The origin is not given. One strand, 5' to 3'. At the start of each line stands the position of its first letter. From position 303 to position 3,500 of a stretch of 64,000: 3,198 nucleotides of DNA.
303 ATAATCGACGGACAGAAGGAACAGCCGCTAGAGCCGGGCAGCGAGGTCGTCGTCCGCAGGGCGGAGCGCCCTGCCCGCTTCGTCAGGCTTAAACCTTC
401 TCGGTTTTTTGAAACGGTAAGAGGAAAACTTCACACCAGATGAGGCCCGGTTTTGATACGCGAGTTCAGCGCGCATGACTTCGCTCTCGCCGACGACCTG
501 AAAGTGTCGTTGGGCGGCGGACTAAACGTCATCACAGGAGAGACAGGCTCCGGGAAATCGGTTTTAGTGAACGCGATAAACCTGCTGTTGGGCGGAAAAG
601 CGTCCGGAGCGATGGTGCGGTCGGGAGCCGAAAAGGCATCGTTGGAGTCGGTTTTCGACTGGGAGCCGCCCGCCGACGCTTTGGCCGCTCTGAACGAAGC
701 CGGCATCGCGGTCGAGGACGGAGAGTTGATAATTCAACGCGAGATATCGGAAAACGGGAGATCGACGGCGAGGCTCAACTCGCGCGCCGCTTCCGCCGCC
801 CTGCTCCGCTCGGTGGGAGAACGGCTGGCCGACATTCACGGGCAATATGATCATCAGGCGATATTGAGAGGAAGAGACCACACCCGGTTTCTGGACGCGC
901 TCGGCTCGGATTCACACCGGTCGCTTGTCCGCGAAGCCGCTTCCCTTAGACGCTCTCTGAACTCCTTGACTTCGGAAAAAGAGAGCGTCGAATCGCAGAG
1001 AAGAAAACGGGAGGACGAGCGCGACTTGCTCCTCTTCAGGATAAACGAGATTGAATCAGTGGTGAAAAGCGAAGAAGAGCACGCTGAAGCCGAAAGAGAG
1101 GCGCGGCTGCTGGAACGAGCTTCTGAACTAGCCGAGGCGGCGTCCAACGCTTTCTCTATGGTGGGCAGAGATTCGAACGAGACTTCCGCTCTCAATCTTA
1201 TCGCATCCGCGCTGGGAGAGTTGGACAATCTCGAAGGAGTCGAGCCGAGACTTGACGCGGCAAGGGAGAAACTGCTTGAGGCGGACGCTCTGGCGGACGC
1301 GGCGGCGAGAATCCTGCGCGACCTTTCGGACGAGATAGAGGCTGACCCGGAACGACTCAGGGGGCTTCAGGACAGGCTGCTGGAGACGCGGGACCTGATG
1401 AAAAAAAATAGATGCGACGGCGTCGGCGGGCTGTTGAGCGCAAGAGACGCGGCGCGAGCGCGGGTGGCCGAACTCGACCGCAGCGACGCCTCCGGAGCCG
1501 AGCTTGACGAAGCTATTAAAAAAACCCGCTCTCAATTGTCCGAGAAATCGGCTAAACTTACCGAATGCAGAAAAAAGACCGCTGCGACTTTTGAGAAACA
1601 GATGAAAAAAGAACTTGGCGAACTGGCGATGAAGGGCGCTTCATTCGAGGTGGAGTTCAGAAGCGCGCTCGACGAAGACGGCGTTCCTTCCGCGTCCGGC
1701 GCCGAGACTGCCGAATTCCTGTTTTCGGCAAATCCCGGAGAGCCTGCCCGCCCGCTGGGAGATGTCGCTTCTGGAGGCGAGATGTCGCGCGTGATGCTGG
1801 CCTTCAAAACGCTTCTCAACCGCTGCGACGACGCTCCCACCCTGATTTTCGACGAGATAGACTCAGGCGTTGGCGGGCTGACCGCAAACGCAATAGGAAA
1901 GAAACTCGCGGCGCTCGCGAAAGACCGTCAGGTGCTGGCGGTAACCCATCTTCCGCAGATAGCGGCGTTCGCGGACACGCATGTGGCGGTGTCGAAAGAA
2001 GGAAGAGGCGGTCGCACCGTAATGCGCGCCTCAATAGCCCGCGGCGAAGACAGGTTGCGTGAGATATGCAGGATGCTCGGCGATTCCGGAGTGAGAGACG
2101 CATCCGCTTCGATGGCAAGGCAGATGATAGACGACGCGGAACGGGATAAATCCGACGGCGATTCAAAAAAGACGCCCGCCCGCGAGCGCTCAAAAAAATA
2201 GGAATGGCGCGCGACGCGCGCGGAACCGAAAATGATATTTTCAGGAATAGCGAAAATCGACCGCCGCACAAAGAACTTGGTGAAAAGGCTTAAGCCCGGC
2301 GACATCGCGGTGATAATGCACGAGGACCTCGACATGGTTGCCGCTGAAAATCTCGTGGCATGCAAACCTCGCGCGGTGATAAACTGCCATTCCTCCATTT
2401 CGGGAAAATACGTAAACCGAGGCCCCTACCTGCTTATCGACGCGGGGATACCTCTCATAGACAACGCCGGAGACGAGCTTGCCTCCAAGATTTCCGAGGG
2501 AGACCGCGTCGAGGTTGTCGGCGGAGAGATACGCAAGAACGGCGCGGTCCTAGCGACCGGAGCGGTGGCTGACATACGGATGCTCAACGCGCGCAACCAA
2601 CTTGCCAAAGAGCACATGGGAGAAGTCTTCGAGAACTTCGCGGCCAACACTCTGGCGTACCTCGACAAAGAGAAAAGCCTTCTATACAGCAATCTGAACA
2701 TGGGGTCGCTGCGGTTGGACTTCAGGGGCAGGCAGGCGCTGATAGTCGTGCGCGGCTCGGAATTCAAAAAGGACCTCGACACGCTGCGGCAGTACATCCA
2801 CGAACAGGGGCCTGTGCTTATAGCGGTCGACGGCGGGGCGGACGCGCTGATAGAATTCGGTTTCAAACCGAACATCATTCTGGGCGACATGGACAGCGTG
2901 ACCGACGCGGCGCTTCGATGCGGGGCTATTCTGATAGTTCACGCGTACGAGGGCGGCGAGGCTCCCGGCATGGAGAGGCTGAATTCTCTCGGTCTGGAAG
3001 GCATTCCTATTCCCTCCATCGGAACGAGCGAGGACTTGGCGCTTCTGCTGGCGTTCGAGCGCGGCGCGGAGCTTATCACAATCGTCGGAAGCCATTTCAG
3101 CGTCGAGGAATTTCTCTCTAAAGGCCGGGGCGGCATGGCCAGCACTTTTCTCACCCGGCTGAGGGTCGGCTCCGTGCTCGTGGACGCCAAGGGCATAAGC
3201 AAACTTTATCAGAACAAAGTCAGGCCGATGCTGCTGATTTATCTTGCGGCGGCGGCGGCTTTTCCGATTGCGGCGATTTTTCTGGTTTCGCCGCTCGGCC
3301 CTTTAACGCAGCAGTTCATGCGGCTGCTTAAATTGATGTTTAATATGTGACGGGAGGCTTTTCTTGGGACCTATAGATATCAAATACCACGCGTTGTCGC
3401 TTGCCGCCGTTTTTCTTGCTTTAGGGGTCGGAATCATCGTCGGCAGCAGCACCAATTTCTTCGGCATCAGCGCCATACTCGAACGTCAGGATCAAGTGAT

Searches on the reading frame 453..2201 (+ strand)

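Call 50: search_protein_families(library=pfam, proteins=[window:453-2201:+])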
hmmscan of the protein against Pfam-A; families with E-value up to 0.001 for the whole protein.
window:453-2201:+ (582 aa): 4 families
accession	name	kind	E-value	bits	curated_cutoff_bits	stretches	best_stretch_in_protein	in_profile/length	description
PF02463.25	SMC_N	-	6.7e-16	58.8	40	1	15-516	17-214/220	RecF/RecN/SMC N terminal domain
PF13476.12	AAA_23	-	1.2e-09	39.6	27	1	14-241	11-142/201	AAA domain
PF13555.12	AAA_29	-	0.00012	22.2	27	1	15-49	16-49/61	P-loop containing region of AAA domain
PF13304.12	AAA_21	-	0.00022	21.9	27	0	24-46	1-23/304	AAA domain, putative AbiEii toxin, Type IV TA system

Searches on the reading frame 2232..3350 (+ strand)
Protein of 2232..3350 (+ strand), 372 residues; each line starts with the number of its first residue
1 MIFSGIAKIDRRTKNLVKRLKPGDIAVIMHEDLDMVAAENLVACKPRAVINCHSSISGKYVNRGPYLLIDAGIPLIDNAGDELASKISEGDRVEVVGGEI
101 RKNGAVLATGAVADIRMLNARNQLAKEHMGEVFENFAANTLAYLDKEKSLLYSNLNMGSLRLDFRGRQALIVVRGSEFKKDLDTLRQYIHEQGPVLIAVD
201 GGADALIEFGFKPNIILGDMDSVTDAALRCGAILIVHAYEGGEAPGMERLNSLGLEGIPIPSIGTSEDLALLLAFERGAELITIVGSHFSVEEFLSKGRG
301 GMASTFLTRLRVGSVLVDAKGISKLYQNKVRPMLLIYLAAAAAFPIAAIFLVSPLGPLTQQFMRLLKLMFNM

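Call 50: search_protein_families(library=pfam, proteins=[window:2232-3350:+])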
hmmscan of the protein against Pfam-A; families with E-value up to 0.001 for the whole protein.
window:2232-3350:+ (372 aa): 3 families
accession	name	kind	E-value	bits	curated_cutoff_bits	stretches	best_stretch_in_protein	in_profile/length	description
PF12555.13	SteA-like_C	-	1.8e-08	34.7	26.4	1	320-370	1-48/52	SteA-like C-terminal domain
PF04263.21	TPK_catalytic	-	1.4e-07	31.9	30.7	1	191-227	6-42/113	Thiamin pyrophosphokinase, catalytic domain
PF01973.23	MptE-like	-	8.6e-05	22.8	34.6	1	157-237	15-99/171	6-hydroxymethylpterin diphosphokinase MptE-like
